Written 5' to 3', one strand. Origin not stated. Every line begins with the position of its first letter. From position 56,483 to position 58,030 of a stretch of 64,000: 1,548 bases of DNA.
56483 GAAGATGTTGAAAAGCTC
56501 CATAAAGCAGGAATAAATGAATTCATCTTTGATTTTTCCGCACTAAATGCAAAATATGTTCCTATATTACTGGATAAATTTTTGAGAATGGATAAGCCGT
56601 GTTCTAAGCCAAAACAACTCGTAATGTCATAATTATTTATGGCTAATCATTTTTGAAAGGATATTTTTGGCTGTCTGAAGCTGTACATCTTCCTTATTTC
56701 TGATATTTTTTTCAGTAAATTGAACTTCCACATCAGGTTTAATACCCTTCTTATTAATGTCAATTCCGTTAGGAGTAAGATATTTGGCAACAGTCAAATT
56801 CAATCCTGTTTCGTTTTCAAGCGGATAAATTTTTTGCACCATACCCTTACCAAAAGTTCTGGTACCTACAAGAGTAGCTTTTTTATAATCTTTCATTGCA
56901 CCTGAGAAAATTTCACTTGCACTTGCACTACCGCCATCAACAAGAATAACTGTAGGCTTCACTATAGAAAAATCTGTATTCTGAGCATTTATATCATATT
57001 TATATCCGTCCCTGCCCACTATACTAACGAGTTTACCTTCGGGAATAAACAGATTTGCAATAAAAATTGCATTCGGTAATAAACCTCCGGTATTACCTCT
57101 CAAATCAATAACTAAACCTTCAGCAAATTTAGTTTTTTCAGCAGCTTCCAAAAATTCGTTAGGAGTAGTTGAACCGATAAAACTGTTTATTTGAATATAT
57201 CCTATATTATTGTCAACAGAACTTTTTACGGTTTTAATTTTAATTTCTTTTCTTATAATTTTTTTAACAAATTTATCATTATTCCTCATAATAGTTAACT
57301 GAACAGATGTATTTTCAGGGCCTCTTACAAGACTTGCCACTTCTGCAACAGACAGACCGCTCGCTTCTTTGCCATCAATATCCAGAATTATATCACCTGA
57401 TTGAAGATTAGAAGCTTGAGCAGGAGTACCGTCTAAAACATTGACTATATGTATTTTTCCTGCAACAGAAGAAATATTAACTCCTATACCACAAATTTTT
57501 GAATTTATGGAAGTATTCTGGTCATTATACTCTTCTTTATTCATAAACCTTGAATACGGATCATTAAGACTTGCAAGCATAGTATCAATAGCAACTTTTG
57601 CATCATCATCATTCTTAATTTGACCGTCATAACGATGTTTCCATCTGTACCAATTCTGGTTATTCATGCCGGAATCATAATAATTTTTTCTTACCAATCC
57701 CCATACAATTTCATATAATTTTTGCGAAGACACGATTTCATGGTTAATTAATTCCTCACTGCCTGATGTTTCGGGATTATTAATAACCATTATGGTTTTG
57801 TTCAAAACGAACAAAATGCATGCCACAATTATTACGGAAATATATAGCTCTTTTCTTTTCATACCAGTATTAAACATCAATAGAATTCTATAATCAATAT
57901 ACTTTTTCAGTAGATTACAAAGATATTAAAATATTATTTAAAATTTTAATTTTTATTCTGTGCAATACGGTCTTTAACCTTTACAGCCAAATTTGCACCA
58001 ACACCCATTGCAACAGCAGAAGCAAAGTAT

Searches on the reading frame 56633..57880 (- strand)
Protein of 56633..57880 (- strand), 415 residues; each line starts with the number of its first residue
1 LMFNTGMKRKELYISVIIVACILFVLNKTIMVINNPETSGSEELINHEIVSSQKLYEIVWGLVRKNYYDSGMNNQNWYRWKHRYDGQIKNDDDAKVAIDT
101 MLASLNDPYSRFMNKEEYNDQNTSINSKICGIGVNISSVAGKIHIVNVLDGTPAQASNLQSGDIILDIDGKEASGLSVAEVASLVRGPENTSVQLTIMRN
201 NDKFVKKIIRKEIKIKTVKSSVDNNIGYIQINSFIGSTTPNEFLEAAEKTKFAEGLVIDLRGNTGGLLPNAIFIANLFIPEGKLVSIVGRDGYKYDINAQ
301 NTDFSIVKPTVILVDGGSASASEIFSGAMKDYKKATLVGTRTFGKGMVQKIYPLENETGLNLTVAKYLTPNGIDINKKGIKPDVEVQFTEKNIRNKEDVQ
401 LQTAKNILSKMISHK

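Call 56: search_protein_families(library=pfam, proteins=[window:56633-57880:-], max_evalue=0.00001)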
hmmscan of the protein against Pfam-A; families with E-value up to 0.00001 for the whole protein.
window:56633-57880:- (415 aa): 4 families
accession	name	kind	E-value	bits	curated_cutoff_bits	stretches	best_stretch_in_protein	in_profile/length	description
PF03572.23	Peptidase_S41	-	1.2e-52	178.3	24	1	225-386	1-165/165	Peptidase family S41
PF13180.12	PDZ_2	-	3.7e-11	43.6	27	1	131-203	2-73/80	PDZ domain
PF00595.29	PDZ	-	9.5e-11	42.4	23.2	1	130-198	10-81/81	PDZ domain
PF17820.7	PDZ_6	-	2.4e-09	37.2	27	1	145-197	2-52/54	PDZ domain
